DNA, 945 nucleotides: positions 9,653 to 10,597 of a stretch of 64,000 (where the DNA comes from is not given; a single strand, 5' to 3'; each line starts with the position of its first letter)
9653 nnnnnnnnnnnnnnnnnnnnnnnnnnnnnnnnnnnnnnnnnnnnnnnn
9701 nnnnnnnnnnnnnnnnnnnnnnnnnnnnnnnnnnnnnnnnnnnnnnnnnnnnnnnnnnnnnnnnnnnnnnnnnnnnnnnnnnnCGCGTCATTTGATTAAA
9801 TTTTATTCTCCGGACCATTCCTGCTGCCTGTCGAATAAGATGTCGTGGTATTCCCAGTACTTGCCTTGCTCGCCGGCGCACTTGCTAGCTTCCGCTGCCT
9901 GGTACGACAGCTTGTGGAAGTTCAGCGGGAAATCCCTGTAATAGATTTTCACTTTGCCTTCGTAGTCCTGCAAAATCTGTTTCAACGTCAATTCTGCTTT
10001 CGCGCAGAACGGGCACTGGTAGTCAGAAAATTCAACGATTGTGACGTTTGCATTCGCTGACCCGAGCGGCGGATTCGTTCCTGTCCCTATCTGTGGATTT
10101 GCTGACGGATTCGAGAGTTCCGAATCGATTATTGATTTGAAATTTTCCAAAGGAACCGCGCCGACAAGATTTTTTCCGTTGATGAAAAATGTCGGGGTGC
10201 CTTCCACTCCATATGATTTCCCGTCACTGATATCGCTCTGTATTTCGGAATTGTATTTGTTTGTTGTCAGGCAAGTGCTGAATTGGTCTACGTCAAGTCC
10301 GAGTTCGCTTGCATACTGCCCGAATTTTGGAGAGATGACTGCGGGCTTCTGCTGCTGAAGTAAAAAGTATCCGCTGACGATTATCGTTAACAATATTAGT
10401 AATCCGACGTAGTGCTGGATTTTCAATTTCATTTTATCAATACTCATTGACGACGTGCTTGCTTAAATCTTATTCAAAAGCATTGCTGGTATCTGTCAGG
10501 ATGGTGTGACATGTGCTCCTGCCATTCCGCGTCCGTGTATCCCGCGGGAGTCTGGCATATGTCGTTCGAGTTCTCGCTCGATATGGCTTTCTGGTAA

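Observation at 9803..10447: DsbA-like oxidoreductase that appears circularly permuted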

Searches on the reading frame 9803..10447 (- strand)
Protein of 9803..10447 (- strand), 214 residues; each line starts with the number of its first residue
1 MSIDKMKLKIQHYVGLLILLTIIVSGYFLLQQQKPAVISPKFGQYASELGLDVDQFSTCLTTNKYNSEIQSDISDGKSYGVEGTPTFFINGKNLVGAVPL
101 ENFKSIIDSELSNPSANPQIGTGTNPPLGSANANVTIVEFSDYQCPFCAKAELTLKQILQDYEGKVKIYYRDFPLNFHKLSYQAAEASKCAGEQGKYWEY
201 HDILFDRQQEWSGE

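Call 3: search_protein_families(library=pfam, proteins=[window:9803-10447:-], max_evalue=1)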
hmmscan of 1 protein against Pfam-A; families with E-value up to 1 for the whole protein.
window:9803-10447:- (214 aa): 8 families
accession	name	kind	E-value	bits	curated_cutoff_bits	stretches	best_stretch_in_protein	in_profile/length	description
PF13462.12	Thioredoxin_4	-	3.2e-34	118.9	23.2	2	123-212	3-94/165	Thioredoxin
PF01323.26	DSBA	-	2e-24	86.9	25.6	2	40-107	123-190/191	DSBA-like thioredoxin domain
PF13098.12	Thioredoxin_2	-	3.7e-08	34.1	27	2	134-200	6-60/104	Thioredoxin-like domain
PF13192.12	Thioredoxin_3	-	0.00016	22.1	24.8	1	68-102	34-69/76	Thioredoxin domain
PF13743.12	Thioredoxin_5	-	0.0006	20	27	1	44-92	118-166/186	Thioredoxin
PF00085.26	Thioredoxin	-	0.0067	16.9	23.5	0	133-170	18-55/103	Thioredoxin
PF00462.30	Glutaredoxin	-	0.03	15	22.9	1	141-161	5-25/60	Glutaredoxin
PF06053.17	DUF929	-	0.098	12.7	24.6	1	131-166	12-46/205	Domain of unknown function (DUF929)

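Call 4: search_protein_families(library=ncbifam, proteins=[window:9803-10447:-], max_evalue=1)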
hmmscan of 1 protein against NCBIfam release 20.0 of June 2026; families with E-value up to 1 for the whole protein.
window:9803-10447:- (214 aa): 11 families
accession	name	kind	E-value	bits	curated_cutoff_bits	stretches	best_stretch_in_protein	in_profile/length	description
NF041057.1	Rcas_1661_fam_Se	equivalog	4.9e-34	118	190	2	128-210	84-170/247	Rcas_1661 family thioredoxin-like (seleno)lipoprotein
NF047695.1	ThlDiSintDsbAHaem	equivalog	0.0003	20.2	290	1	50-96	134-180/206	thiol:disulfide interchange protein DsbA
TIGR02187.2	PDO_seleno_TRX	equivalog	0.00039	19.8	185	1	46-155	36-150/209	protein disulfide oxidoreductase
TIGR02190.1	GlrX-dom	hypoth_equivalog_domain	0.00067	19.5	99.3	1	133-161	6-34/79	glutaredoxin-family domain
TIGR00411.1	redox_disulf_1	equivalog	0.00069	19.6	92.75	1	68-106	38-77/82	MJ0307 family thioredoxin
NF045500.1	Omp28_seleno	equivalog_domain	0.026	13.9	200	1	131-164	37-70/377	Omp28-related selenoprotein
NF040730.1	CxCC_doxin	equivalog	0.031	14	65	1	138-170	5-38/83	thioredoxin-like (seleno)protein SaoT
TIGR02180.1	GRX_euk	equivalog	0.059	13.6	87.25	0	138-158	2-22/84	glutaredoxin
TIGR02738.1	TrbB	equivalog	0.12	12.1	132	1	131-168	48-85/153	type-F conjugative transfer system pilin assembly thiol-disulfide isomerase TrbB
NF008657.0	PRK11657.1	equivalog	0.12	11.6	124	1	129-150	113-134/251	thiol:disulfide interchange protein DsbG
NF033782.1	lipoprot_Omp28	subfamily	0.15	11.2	150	1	131-164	36-70/264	Omp28 family outer membrane lipoprotein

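Call 5: search_solved_structures(query=window:9803-10447:-, max_evalue=1, show_alignments=3)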
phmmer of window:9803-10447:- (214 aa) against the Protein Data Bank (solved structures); distinct sequences matched with E-value up to 1: 57.
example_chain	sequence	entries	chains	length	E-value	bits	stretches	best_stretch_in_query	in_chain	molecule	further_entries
4pwp_A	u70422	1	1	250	2.1e-19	73.1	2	127-213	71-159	DsbA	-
4pwo_A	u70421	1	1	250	7.2e-19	71.3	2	127-213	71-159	DsbA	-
7unn_A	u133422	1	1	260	8e-19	71.2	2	127-213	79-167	Thioredoxin domain-containing protein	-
7uno_A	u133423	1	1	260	2e-17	66.6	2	127-213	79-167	Thioredoxin domain-containing protein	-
3gyk_A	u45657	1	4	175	2.9e-15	59.5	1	123-205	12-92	27kDa outer membrane protein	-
3eu3_A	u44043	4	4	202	2.6e-12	49.9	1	112-210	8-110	BdbD | Disulfide bond formation protein D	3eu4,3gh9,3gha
6eez_A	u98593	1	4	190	2.2e-10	43.6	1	118-213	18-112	DsbA-like disulfide oxidoreductase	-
4gxz_A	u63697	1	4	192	8.6e-10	41.6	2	124-175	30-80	Suppression of copper sensitivity protein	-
4n30_A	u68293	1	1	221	2.9e-09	39.9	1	128-206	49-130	Protein disulfide isomerase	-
6nen_A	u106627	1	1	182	3.7e-08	36.3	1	123-177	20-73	Copper resistance protein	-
6mhh_A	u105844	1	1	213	5.9e-08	35.7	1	123-176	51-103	Metal resistance protein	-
4xvw_A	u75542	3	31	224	7.4e-08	35.3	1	123-176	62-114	DsbA-like protein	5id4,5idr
7rgv_A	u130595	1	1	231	3.1e-06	30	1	133-205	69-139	Thioredoxin domain-containing protein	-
3f4r_A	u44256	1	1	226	1.6e-05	27.7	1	126-212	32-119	Putative uncharacterized protein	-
3gmf_A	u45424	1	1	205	1.8e-05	27.5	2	41-97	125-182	Protein-disulfide isomerase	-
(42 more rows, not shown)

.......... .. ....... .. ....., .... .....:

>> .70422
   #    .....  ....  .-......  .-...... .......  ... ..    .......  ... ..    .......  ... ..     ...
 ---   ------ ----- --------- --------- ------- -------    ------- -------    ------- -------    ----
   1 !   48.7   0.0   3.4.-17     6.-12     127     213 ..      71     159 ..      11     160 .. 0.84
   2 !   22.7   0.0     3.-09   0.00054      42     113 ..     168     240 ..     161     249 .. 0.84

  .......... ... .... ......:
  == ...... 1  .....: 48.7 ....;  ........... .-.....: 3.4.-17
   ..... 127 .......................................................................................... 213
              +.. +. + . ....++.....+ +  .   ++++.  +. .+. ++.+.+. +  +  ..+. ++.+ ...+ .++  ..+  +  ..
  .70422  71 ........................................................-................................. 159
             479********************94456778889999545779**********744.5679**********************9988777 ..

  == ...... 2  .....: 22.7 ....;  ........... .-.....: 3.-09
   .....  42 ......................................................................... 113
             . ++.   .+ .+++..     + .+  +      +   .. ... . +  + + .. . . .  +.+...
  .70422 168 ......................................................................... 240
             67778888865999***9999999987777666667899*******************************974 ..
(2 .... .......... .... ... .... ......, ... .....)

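Call 6: find_homologous_proteins(query=window:9803-10447:-)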
Query window:9803-10447:- (214 aa): 7616 proteins with E <= 0.001 among 7763 candidates; the best 120 are listed.
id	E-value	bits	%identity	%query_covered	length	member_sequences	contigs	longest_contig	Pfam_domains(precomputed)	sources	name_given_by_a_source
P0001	6.4e-141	485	100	100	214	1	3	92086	PF13098.14,PF01323.27,PF13462.13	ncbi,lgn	-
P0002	6.8e-81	289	59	97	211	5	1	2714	PF13098.14,PF01323.27,PF13462.13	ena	-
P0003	1.1e-76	275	56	97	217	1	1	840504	PF13098.14,PF01323.27,PF13462.13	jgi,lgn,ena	-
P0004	4.1e-76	273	57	97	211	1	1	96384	PF13098.14,PF01323.27,PF13462.13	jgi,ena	-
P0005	1.4e-75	271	64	81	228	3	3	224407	PF13743.13,PF00085.27,PF13098.14,PF01323.27,PF13462.13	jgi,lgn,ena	-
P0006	8.6e-74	266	55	98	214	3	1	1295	PF13098.14,PF01323.27,PF13462.13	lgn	-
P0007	2.1e-73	264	56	97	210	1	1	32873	PF13192.13,PF13098.14,PF01323.27,PF13462.13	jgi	jgi:protein-disulfide isomerase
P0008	6.3e-73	263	55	97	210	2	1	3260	PF13192.13,PF13098.14,PF01323.27,PF13462.13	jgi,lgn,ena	-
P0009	1.3e-72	262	55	98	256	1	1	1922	PF13098.14,PF01323.27,PF13462.13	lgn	-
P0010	4.0e-72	260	56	98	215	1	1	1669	PF13098.14,PF01323.27,PF13462.13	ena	-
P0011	9.7e-72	259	54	98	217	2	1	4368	PF13192.13,PF13098.14,PF01323.27,PF13462.13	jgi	jgi:protein-disulfide isomerase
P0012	2.0e-71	258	54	97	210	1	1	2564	PF00085.27,PF13098.14,PF01323.27,PF13462.13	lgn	-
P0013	1.6e-70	255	54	98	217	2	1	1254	PF13192.13,PF13098.14,PF01323.27,PF13462.13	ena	-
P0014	2.2e-70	254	41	78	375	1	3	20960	PF13192.13,PF13743.13,PF13098.14,PF01323.27,PF13462.13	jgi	jgi:protein-disulfide isomerase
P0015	6.7e-70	253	52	97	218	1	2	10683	PF13192.13,PF13098.14,PF01323.27,PF13462.13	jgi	jgi:protein-disulfide isomerase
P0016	1.2e-67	246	53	98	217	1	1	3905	PF13192.13,PF13098.14,PF01323.27,PF13462.13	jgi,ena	-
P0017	3.2e-65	238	40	82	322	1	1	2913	PF13098.14,PF01323.27,PF13462.13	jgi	jgi:protein-disulfide isomerase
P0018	3.4e-65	237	60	77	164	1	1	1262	PF13192.13,PF13098.14,PF01323.27,PF13462.13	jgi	jgi:protein-disulfide isomerase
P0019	6.6e-64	233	41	81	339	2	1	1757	PF13098.14,PF01323.27,PF13462.13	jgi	jgi:protein-disulfide isomerase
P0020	3.8e-62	227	41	79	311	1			PF00462.31,PF13098.14,PF01323.27,PF13462.13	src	-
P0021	4.7e-61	224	65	71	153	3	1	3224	PF13192.13,PF13098.14,PF01323.27,PF13462.13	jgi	jgi:protein-disulfide isomerase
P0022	6.5e-61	223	37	79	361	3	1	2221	PF13192.13,PF13743.13,PF13098.14,PF01323.27,PF13462.13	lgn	-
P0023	1.5e-60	222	65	71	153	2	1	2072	PF13098.14,PF01323.27,PF13462.13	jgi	jgi:protein-disulfide isomerase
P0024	3.0e-60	221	39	81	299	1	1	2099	PF13743.13,PF13098.14,PF01323.27,PF13462.13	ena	-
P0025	6.4e-60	220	41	79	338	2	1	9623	PF13098.14,PF01323.27,PF13462.13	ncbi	-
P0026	6.5e-60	220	38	76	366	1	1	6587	PF00462.31,PF13098.14,PF01323.27,PF13462.13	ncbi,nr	ncbi:MAG TPA: thioredoxin domain-containing protein, partial [Archangium sp.]|nr:thioredoxin domain-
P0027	8.0e-60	220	41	78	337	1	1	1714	PF13098.14,PF01323.27,PF13462.13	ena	-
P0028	9.0e-60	220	36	77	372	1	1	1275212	PF00462.31,PF13743.13,PF13098.14,PF01323.27,PF13462.13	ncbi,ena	-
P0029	3.2e-58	215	40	84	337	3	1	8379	PF13098.14,PF01323.27,PF13462.13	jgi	-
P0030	4.8e-58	214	42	79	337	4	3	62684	PF13098.14,PF01323.27,PF13462.13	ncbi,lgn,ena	-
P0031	8.8e-58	213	31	75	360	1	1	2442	PF13192.13,PF13743.13,PF13098.14,PF01323.27,PF13462.13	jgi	jgi:protein-disulfide isomerase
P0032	1.0e-56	210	51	60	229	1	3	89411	PF13098.14,PF01323.27,PF13462.13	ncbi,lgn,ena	-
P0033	1.1e-56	210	40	79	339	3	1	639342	PF13192.13,PF13098.14,PF01323.27,PF13462.13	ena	-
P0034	1.9e-56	209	55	54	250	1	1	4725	PF13098.14,PF01323.27,PF13462.13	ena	-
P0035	2.2e-55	205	41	78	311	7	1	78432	PF13098.14,PF01323.27,PF13462.13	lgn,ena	-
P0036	2.0e-54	202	64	42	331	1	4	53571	PF13098.14,PF01323.27,PF13462.13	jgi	-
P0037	2.5e-54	202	42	79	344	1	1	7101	PF13743.13,PF13098.14,PF01323.27,PF22767.3,PF13462.13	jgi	jgi:protein-disulfide isomerase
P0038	8.0e-54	200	56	44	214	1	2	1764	PF13192.13,PF13098.14,PF01323.27,PF13462.13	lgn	-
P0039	9.5e-54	200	45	80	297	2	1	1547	PF13098.14,PF01323.27,PF13462.13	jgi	jgi:protein-disulfide isomerase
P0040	1.0e-53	200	35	85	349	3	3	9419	PF13192.13,PF13098.14,PF01323.27,PF13462.13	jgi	jgi:protein-disulfide isomerase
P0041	1.3e-53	200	63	43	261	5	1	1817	PF13098.14,PF01323.27,PF13462.13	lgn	-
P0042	1.6e-53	199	51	58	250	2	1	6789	PF13098.14,PF01323.27,PF13462.13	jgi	jgi:protein-disulfide isomerase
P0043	3.4e-53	198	54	58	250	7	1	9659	PF13098.14,PF01323.27,PF13462.13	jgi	jgi:protein-disulfide isomerase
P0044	6.3e-53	197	40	71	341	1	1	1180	PF13098.14,PF01323.27,PF13462.13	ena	-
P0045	7.4e-53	197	60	43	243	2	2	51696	PF13098.14,PF01323.27,PF13462.13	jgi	-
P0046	8.3e-53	197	40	79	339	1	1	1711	PF13192.13,PF13098.14,PF01323.27,PF13462.13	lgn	-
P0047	1.1e-52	197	49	58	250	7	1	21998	PF13098.14,PF01323.27,PF13462.13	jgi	jgi:protein-disulfide isomerase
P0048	1.4e-52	196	57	45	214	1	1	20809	PF13192.13,PF13098.14,PF01323.27,PF13462.13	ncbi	-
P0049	2.5e-52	195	55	45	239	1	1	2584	PF13743.13,PF13098.14,PF01323.27,PF13462.13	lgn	-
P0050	3.1e-52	195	55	50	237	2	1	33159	PF13098.14,PF01323.27,PF13462.13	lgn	-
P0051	3.1e-52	195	53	52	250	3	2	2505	PF13098.14,PF01323.27,PF13462.13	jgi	jgi:protein-disulfide isomerase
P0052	7.4e-52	194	61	44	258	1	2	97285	PF13192.13,PF13098.14,PF01323.27,PF13462.13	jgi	-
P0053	1.9e-51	192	37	79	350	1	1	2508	PF13743.13,PF00085.27,PF13098.14,PF01323.27,PF13462.13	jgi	-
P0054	2.0e-51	192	38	81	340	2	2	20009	PF13192.13,PF13098.14,PF01323.27,PF13462.13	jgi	-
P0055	2.2e-51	192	68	37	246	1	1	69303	PF13098.14,PF01323.27,PF13462.13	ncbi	ncbi:MAG: DsbA family protein [Candidatus Diapherotrites archaeon]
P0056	2.2e-51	192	52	50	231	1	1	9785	PF13098.14,PF01323.27,PF13462.13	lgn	-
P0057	2.6e-51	192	50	48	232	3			PF13192.13,PF13098.14,PF01323.27,PF13462.13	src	-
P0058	2.8e-51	192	52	47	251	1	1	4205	PF13098.14,PF01323.27,PF13462.13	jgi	-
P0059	2.8e-51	192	57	44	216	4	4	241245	PF13192.13,PF13098.14,PF01323.27,PF13462.13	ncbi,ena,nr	ncbi:MAG: DsbA family protein [Candidatus Aenigmarchaeota archaeon]|nr:DsbA family protein [Candidat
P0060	3.0e-51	192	40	81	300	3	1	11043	PF13098.14,PF01323.27,PF13462.13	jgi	-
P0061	3.1e-51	192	65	39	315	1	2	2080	PF13098.14,PF01323.27,PF13462.13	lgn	-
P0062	4.3e-51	191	57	44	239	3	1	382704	PF13098.14,PF01323.27,PF13462.13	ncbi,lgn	ncbi:MAG: DsbA family protein [Candidatus Altiarchaeota archaeon]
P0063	5.0e-51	191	63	42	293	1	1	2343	PF13098.14,PF01323.27,PF13462.13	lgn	-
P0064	5.4e-51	191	49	58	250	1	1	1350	PF13098.14,PF01323.27,PF13462.13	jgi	jgi:protein-disulfide isomerase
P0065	7.6e-51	191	52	51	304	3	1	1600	PF13098.14,PF01323.27,PF13462.13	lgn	-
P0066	8.4e-51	190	55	44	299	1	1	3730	PF13098.14,PF01323.27,PF13462.13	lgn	-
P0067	1.0e-50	190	66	39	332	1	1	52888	PF13098.14,PF01323.27,PF13462.13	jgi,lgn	-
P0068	1.4e-50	190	48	58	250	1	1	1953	PF13098.14,PF01323.27,PF13462.13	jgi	jgi:protein-disulfide isomerase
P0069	1.8e-50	189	50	50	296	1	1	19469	PF13098.14,PF01323.27,PF13462.13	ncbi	-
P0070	2.1e-50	189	52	48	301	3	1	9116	PF13098.14,PF01323.27,PF13462.13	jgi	jgi:protein-disulfide isomerase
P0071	3.4e-50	188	57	43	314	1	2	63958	PF13743.13,PF13098.14,PF01323.27,PF13462.13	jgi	jgi:protein-disulfide isomerase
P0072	3.8e-50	188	56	43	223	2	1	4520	PF13098.14,PF01323.27,PF13462.13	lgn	-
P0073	4.6e-50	188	56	45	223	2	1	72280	PF13098.14,PF01323.27,PF13462.13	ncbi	-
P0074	4.7e-50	188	50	49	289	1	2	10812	PF13098.14,PF01323.27,PF13462.13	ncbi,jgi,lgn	-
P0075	5.2e-50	188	61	43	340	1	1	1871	PF13098.14,PF01323.27,PF13462.13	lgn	-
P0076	5.4e-50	188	63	41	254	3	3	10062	PF13098.14,PF01323.27,PF13462.13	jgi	-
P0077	9.3e-50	187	59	32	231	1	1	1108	PF13098.14,PF01323.27,PF13462.13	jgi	jgi:protein-disulfide isomerase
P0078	1.0e-49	187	54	44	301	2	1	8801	PF13098.14,PF01323.27,PF13462.13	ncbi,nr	ncbi:MAG: thioredoxin domain-containing protein [Euryarchaeota archaeon]|nr:thioredoxin domain-conta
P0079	1.1e-49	187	42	61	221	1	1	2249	PF13098.14,PF01323.27,PF13462.13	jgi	jgi:protein-disulfide isomerase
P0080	1.2e-49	187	52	48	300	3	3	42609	PF13098.14,PF01323.27,PF13462.13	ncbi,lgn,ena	-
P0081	1.4e-49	186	52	49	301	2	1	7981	PF13098.14,PF01323.27,PF13462.13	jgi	-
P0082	1.6e-49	186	55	77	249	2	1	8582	PF13098.14,PF01323.27,PF13462.13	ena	-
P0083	1.8e-49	186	44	56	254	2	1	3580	PF13098.14,PF01323.27,PF13462.13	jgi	jgi:protein-disulfide isomerase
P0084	2.0e-49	186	63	41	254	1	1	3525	PF13098.14,PF01323.27,PF13462.13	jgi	jgi:protein-disulfide isomerase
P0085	2.3e-49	186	58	43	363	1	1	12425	PF13098.14,PF01323.27,PF13462.13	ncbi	ncbi:MAG: DsbA family protein [Pseudomonadota bacterium]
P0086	2.3e-49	186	52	76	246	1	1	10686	PF13098.14,PF01323.27,PF13462.13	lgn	-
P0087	2.7e-49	186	31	77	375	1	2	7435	PF13743.13,PF13098.14,PF01323.27,PF13462.13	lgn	-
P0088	2.9e-49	185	46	58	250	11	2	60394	PF13098.14,PF01323.27,PF13462.13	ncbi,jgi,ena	ncbi:MAG: DsbA family protein [Candidatus Aenigmatarchaeota archaeon]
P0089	2.9e-49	185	55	42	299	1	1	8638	PF13098.14,PF01323.27,PF13462.13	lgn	-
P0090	3.2e-49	185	68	37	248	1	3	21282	PF13098.14,PF01323.27,PF13462.13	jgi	jgi:protein-disulfide isomerase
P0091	3.3e-49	185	51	84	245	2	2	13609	PF13098.14,PF01323.27,PF13462.13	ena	-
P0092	3.5e-49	185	55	46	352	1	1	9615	PF13098.14,PF01323.27,PF13462.13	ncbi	-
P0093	3.5e-49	185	50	84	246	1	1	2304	PF13098.14,PF01323.27,PF13462.13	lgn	-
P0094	3.6e-49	185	56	49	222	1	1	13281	PF13098.14,PF01323.27,PF13462.13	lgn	-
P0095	4.5e-49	185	53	77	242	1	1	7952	PF13098.14,PF01323.27,PF13462.13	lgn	-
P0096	5.3e-49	185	51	77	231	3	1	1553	PF13098.14,PF01323.27,PF13462.13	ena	-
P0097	5.4e-49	185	63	38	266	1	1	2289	PF13098.14,PF01323.27,PF13462.13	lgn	-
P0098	5.6e-49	184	56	41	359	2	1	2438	PF13624.12,PF13098.14,PF01323.27,PF13462.13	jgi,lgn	-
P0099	6.1e-49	184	56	46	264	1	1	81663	PF13098.14,PF01323.27,PF13462.13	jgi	jgi:protein-disulfide isomerase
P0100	7.4e-49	184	59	42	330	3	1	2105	PF13098.14,PF01323.27,PF13462.13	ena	-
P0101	7.9e-49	184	55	43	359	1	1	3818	PF13192.13,PF13098.14,PF01323.27,PF13462.13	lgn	-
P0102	8.6e-49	184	50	46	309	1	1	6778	PF13098.14,PF01323.27,PF13462.13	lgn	-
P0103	8.8e-49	184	54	48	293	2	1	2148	PF13098.14,PF01323.27,PF13462.13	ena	-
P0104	1.0e-48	184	56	40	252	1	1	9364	PF13098.14,PF01323.27,PF13462.13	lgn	-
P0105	1.1e-48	183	57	42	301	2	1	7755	PF13098.14,PF01323.27,PF13462.13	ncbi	ncbi:DsbA family protein [Candidatus Pyrohabitans sp.]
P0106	1.4e-48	183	38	60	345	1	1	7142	PF13624.12,PF13098.14,PF01323.27,PF13462.13,PF13623.12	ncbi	-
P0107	1.6e-48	183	37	79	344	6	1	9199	PF13192.13,PF13098.14,PF01323.27,PF13462.13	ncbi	-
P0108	1.6e-48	183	53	47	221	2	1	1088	PF13098.14,PF01323.27,PF13462.13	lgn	-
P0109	1.6e-48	183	59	43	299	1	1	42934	PF13098.14,PF01323.27,PF13462.13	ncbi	-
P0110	1.7e-48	183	39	79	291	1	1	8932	PF13192.13,PF13098.14,PF01323.27,PF13462.13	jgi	-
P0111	1.8e-48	183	57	43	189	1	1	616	PF13098.14,PF01323.27,PF13462.13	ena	-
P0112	1.8e-48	183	59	43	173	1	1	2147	PF13098.14,PF01323.27,PF13462.13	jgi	jgi:protein-disulfide isomerase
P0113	1.8e-48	183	56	45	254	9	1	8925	PF13098.14,PF01323.27,PF13462.13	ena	-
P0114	2.5e-48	182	61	39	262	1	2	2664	PF13743.13,PF13098.14,PF01323.27,PF13462.13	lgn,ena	-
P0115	2.6e-48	182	52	77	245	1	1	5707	PF13098.14,PF01323.27,PF13462.13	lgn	-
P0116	3.2e-48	182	57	41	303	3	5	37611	PF13098.14,PF01323.27,PF13462.13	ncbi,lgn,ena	-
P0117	4.2e-48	182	50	81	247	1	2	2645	PF13098.14,PF01323.27,PF13462.13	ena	-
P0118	6.0e-48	181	46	57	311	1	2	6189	PF13098.14,PF01323.27,PF13462.13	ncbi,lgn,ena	-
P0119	6.1e-48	181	66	31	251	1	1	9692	PF13098.14,PF01323.27,PF13462.13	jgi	-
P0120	6.4e-48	181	51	79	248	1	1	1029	PF13098.14,PF01323.27,PF13462.13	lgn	-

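Call 9: find_encoding_contigs(protein=P0001, flank=6000, max_places=4)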
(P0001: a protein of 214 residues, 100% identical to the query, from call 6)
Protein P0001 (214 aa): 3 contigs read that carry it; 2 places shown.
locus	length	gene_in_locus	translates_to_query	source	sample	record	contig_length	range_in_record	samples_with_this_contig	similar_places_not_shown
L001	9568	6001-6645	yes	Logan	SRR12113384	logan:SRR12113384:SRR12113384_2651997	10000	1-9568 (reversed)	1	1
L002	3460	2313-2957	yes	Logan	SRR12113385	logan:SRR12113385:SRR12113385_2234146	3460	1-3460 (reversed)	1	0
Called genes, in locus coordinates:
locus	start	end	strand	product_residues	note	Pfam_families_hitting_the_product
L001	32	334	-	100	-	PF18898:DUF5654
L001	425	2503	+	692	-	PF04945:YHS, PF00122:E1-E2_ATPase, PF00702:Hydrolase, PF08282:Hydrolase_3 (faint)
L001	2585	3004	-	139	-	-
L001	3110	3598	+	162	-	PF24034:DUF7343, PF01047:MarR (weak), PF12802:MarR_2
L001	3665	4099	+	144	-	-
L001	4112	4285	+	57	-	-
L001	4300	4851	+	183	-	-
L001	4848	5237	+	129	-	-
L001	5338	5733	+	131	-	-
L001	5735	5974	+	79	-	-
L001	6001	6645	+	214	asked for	PF01323:DSBA, PF13098:Thioredoxin_2 (faint), PF13462:Thioredoxin_4, PF01323:DSBA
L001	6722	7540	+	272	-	PF02735:Ku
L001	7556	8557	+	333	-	PF01068:DNA_ligase_A_M, PF01331:mRNA_cap_enzyme (weak), PF04679:DNA_ligase_A_C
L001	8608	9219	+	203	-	-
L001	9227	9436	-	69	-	-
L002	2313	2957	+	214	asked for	PF01323:DSBA, PF13098:Thioredoxin_2 (faint), PF13462:Thioredoxin_4, PF01323:DSBA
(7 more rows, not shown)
